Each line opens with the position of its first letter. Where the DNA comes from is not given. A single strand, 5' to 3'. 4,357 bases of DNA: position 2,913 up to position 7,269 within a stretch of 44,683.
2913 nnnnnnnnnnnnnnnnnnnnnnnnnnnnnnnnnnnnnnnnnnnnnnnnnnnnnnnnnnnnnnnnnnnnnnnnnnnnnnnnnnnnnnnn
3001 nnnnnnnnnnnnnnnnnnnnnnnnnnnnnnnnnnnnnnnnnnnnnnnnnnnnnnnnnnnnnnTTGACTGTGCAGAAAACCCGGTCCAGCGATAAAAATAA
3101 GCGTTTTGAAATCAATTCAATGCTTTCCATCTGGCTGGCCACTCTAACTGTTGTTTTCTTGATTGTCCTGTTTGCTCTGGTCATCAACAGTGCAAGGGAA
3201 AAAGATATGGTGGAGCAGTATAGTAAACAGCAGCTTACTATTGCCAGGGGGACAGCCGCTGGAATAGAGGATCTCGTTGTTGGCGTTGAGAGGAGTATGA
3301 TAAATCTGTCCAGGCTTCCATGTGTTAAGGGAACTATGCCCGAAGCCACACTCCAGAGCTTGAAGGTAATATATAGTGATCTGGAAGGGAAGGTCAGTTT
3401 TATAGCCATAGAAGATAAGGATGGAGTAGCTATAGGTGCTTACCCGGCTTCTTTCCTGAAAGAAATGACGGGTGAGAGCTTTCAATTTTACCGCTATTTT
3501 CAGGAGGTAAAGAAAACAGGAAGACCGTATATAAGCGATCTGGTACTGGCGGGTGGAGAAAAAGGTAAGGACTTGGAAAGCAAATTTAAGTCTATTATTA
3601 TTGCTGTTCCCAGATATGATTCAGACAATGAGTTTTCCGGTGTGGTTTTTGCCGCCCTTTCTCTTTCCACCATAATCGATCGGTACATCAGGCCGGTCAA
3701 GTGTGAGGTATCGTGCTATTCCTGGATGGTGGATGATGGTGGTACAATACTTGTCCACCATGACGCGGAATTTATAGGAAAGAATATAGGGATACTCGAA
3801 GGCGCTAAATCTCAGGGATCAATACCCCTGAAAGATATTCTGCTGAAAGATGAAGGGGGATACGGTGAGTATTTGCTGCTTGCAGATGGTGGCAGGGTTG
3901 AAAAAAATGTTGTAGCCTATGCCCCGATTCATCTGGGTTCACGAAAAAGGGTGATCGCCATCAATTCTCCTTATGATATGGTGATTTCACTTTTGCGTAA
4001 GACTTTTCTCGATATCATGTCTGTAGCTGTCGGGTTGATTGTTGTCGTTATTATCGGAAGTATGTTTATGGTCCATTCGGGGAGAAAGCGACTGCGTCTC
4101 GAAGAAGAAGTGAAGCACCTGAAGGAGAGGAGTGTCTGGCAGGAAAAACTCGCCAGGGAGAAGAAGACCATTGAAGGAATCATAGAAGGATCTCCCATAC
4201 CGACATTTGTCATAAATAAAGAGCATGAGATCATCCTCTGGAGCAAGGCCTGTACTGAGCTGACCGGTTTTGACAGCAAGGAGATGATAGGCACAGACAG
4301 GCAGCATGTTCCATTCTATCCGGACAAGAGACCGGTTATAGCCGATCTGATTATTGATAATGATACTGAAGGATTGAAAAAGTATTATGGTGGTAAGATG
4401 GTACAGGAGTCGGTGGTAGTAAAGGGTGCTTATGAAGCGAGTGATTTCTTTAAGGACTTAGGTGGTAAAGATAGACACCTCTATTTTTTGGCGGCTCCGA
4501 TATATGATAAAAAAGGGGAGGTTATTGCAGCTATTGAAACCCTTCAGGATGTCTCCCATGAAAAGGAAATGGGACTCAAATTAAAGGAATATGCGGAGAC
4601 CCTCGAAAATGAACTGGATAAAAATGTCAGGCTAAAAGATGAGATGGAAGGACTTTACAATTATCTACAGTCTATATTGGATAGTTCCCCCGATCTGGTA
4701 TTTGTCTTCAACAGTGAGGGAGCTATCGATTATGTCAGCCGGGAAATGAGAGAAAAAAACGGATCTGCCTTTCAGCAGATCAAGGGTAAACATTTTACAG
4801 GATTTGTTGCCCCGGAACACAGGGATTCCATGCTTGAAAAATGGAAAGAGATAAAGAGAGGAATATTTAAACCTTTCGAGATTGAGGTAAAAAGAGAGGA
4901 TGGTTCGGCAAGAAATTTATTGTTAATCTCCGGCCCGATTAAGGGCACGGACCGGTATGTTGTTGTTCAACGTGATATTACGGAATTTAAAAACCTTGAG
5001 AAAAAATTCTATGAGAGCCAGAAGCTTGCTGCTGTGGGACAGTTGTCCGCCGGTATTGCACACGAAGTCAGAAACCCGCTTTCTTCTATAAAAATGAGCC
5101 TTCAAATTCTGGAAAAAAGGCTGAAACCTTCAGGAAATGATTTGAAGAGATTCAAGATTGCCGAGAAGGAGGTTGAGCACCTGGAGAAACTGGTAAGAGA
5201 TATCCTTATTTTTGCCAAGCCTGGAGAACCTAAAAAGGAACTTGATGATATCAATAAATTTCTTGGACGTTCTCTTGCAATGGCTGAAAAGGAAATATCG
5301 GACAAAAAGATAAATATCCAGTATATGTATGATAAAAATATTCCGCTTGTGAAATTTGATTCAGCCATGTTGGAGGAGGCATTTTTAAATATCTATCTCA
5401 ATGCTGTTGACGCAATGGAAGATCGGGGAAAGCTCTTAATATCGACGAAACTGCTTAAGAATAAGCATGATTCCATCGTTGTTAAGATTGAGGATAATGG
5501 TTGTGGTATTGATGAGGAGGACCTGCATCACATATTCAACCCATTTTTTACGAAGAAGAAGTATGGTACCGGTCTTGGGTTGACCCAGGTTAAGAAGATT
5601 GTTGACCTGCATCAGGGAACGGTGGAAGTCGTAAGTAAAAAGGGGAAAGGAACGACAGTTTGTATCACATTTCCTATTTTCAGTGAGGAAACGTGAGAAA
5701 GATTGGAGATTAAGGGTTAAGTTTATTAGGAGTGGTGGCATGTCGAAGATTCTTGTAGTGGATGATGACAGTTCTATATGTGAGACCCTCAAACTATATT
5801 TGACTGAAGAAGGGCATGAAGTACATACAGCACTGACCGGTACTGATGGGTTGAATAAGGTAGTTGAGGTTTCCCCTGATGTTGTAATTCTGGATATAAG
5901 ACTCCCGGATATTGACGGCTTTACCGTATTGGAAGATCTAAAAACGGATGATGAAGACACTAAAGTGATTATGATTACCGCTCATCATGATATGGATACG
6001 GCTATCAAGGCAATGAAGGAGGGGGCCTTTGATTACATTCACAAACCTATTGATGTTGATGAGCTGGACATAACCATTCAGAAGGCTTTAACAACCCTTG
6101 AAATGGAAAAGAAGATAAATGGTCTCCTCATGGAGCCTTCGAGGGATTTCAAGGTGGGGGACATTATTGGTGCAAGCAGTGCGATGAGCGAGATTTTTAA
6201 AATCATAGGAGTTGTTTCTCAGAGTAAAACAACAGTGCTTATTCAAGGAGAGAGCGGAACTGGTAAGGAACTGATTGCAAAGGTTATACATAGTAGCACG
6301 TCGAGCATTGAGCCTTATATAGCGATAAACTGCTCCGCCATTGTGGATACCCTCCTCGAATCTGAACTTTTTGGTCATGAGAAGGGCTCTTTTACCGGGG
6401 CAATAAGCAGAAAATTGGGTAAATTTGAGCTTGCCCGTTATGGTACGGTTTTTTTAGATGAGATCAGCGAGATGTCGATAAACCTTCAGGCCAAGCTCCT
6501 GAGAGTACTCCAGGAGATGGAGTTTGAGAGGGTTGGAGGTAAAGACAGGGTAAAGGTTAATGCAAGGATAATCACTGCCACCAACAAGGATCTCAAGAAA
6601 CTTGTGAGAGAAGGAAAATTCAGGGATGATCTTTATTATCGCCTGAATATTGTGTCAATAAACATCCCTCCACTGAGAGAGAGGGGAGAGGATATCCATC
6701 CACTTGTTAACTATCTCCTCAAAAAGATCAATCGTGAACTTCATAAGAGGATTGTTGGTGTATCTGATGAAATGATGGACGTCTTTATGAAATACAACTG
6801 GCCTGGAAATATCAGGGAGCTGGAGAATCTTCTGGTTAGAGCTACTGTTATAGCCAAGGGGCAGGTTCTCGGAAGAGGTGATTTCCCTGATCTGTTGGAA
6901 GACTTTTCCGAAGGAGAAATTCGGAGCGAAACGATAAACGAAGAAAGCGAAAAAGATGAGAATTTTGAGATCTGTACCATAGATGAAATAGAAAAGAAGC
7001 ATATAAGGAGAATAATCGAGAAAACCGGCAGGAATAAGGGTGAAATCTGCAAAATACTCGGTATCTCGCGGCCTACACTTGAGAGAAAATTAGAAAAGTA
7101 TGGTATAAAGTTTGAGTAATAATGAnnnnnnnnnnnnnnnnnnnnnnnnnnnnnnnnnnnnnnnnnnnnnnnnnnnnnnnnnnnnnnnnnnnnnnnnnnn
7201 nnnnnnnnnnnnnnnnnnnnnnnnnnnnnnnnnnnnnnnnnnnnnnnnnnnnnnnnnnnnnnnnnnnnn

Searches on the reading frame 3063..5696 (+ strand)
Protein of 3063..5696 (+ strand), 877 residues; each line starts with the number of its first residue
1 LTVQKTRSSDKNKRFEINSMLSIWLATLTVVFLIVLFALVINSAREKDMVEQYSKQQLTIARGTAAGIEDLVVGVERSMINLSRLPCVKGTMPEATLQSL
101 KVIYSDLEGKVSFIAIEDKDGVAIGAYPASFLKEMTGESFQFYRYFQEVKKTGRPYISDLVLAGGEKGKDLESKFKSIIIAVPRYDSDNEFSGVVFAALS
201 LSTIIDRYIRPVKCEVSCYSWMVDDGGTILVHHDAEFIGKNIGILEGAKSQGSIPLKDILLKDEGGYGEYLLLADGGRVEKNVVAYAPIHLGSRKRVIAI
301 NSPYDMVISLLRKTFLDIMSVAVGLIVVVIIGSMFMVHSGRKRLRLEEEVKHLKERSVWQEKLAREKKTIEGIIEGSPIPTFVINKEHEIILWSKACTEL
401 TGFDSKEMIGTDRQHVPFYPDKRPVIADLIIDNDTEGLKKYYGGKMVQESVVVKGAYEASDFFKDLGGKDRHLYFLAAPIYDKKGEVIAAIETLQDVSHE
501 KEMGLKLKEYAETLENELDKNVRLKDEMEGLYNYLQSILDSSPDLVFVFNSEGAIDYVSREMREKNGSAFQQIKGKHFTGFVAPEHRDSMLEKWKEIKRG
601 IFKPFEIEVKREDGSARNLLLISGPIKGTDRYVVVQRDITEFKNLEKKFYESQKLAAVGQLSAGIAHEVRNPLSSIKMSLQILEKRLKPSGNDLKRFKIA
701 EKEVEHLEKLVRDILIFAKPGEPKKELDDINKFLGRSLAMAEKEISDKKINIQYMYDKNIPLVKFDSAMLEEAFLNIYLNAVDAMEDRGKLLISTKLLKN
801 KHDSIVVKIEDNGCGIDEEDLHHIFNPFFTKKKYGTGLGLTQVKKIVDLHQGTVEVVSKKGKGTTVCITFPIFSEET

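Call 3: search_protein_families(library=pfam, proteins=[window:3063-5696:+])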
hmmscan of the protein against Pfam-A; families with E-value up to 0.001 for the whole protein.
window:3063-5696:+ (877 aa): 7 families
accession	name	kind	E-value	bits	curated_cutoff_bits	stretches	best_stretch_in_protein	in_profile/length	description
PF02518.31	HATPase_c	-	1.1e-24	87.4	26.4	1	766-871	2-108/111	Histidine kinase-, DNA gyrase B-, and HSP90-like ATPase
PF02743.24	dCache_1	-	9.4e-21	74.9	45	1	48-290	2-231/240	Cache domain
PF13426.13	PAS_9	-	9.6e-17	61.6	27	2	544-641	2-103/103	PAS domain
PF08448.16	PAS_4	-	1.1e-16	61.4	23.1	2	539-643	1-109/110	PAS fold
PF00989.32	PAS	-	8.9e-15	55.1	22.6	2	371-496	4-112/113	PAS fold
PF00512.31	HisKA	-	6.5e-14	52.2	26.9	1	658-721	2-64/66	His Kinase A (phospho-acceptor) domain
PF13188.13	PAS_8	-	1.1e-06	28.7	21.8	0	370-417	3-51/65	PAS domain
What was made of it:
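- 3063..5696 (+): Sensor histidine kinase (dCache_1, two PAS domains, HisKA, HATPase_c). Pfam (call 3).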

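Call 24: search_protein_families(library=ncbifam, proteins=[window:3063-5696:+], max_evalue=0.01)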
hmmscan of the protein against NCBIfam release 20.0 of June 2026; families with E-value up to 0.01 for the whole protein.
window:3063-5696:+ (877 aa): 95 families (the best 25 are shown)
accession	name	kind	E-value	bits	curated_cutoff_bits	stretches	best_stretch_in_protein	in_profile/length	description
NF008468.0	PRK11360.1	equivalog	7.9e-78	262.3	646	1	528-876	263-612/616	two-component system sensor histidine kinase AtoS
NF007688.0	PRK10364.1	equivalog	7.1e-56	189.9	479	1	639-873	221-452/460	two-component system sensor histidine kinase ZraS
NF053867.1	SprKinKinDBac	equivalog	7.2e-46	156.7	775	1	632-873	264-498/500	sporulation kinase KinD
NF046044.1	PnpS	equivalog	8.2e-45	153.5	400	1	500-871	26-390/390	two-component system histidine kinase PnpS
NF010411.0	PRK13837.1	equivalog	1.2e-39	136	647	1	632-875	424-678/828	two-component system VirA-like sensor kinase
NF047874.1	MASE3_PAS_HK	subfamily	8.5e-39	133.8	560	2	745-873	495-626/655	MASE3 domain-containing sensor histidine kinase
NF046020.1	HisKinCckABruc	equivalog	1.5e-38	132.2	1000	1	631-876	453-711/868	cell cycle histidine kinase CckA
NF052574.1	HisKinEspCMyxo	equivalog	1e-37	129.7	1200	1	605-872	360-637/785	serine histidine kinase EspC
NF046026.1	HisKinCckACaul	equivalog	6.8e-37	126.9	1000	1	572-875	223-535/678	cell cycle histidine kinase CckA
NF047497.1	HK_LIC_12097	equivalog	4.6e-36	124.3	500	1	625-872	114-366/367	LIC_12097 family sensor histidine kinase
NF010076.0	PRK13557.1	subfamily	5.9e-35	120.7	631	1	608-875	109-397/540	histidine kinase famiy protein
NF038348.1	T2SS_HK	subfamily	2e-33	115.7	450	2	708-872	412-573/574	histidine kinase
NF041777.1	sens_FixL_Rhizob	equivalog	6.1e-33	114.2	850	1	517-875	107-484/485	sensor protein FixL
TIGR02966.1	phoR_proteo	equivalog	1.3e-32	113.2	334.2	1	533-870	6-333/333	phosphate regulon sensor histidine kinase PhoR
NF052573.1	HisKinEspAMyxo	equivalog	9.3e-32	109.9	1400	1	606-872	328-611/755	serine histidine kinase EspA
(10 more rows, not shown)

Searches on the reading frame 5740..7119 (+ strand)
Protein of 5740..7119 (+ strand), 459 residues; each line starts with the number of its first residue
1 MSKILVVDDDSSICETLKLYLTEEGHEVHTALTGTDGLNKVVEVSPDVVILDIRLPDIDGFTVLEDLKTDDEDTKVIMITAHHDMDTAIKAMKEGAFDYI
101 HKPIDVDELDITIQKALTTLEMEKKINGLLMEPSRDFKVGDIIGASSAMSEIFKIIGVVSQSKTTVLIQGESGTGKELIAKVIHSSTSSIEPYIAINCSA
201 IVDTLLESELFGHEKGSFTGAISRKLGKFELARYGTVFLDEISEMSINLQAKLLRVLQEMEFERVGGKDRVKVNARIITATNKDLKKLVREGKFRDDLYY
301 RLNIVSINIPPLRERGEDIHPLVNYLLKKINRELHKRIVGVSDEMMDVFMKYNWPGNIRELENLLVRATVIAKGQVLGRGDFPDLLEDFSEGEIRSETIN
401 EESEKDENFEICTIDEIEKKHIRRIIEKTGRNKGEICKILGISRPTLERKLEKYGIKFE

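Call 3: search_protein_families(library=pfam, proteins=[window:5740-7119:+])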
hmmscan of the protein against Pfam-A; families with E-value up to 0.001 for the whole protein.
window:5740-7119:+ (459 aa): 10 families
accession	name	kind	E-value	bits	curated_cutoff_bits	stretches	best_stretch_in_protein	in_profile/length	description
PF00158.32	Sigma54_activat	-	5.9e-66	221.7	20.2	1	142-307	1-167/168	Sigma-54 interaction domain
PF00072.30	Response_reg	-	2.7e-30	105.2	30.2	1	4-112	1-109/111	Response regulator receiver domain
PF25601.1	AAA_lid_14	-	1.6e-23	82.7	27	1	313-390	1-78/87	AAA+ ATPase lid domain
PF14532.12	Sigma54_activ_2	-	1.6e-22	80.6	25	1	143-312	1-138/138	Sigma-54 interaction domain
PF02954.25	HTH_8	-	4e-10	39.7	22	1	414-454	2-42/42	Bacterial regulatory protein, Fis family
PF07728.20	AAA_5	-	2.1e-06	28.2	22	1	166-283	2-123/139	AAA domain (dynein-related subfamily)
PF00004.35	AAA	-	1.9e-05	25.5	21.2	1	166-285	1-111/131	ATPase family associated with various cellular activities (AAA)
PF07724.20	AAA_2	-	0.00016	22.2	27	0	163-293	3-135/166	AAA domain (Cdc48 subfamily)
PF20432.4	Xre-like-HTH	-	0.00029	21.5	25.8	1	419-450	12-44/63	Antitoxin Xre-like helix-turn-helix domain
PF01078.27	Mg_chelatase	-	0.0003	20.7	20.3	0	160-282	19-157/207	Magnesium chelatase, subunit ChlI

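Call 24: search_protein_families(library=ncbifam, proteins=[window:5740-7119:+], max_evalue=0.01)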
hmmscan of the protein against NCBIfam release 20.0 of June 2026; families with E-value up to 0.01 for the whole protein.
window:5740-7119:+ (459 aa): 125 families (the best 25 are shown)
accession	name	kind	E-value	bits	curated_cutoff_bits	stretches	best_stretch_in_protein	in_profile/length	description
NF008469.0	PRK11361.1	equivalog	7.8e-143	476.5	714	1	2-457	5-457/461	acetoacetate metabolism transcriptional regulator AtoC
TIGR01818.1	ntrC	equivalog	2.4e-127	425.6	558.6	1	4-452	1-461/463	nitrogen regulation protein NR(I)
TIGR02915.1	PEP_resp_reg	equivalog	1.1e-118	396.9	502.6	1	4-457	1-445/445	PEP-CTERM-box response regulator transcription factor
NF041946.1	LuxO_transreg_Vib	equivalog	9.7e-116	387.3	800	1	7-454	2-460/463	quorum-sensing sigma-54 dependent transcriptional regulator LuxO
NF008176.1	PRK10923.1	equivalog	1.3e-113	380.1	620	1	3-456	5-468/469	nitrogen regulation protein NR(I)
NF007689.0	PRK10365.1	equivalog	1.3e-112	376.8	760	1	3-452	7-440/441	sigma-54-dependent response regulator transcription factor ZraR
TIGR01817.1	nifA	equivalog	2.9e-106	356.3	528.85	1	133-382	189-438/534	nif-specific transcriptional activator NifA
NF041552.1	TF_PrdR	equivalog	9.2e-106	354.4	795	1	106-455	237-577/577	sigma-54 dependent transcriptional regulator PrdR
NF051870.1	NAssimRespRegNtrX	equivalog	3.2e-100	336.2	600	1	1-456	1-452/452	nitrogen assimilation response regulator NtrX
NF011695.0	PRK15115.1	equivalog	9.2e-98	327.9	763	1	2-441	7-434/445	two-component system response regulator GlrR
NF050807.1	TransRegFlbDCaul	equivalog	2e-97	326.9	750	1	15-454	15-438/454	sigma-54-dependent transcriptional regulator FlbD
NF003451.0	PRK05022.1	equivalog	6.2e-94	315.5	476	1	121-457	169-511/512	nitric oxide reductase transcriptional regulator NorR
NF038308.1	RNA_repair_RtcR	equivalog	2.1e-93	314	650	1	81-458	119-520/530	RNA repair transcriptional activator RtcR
NF041906.1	V4R_TF_MobR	exception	1.5e-91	307.6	999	1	111-454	208-544/544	phenol degradation transcriptional regulator MobR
NF049963.1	RespRegFlgRCampy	domain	4.6e-90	302.5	750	1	4-455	3-428/429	fla regulon two-component system response regulator FlgR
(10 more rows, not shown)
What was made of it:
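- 5740..7119 (+): NtrC-family response regulator (REC, sigma-54 AAA+ domain with GSFTGA, HTH_8). It scores below the AtoC and NtrC equivalog cut-offs (call 24).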
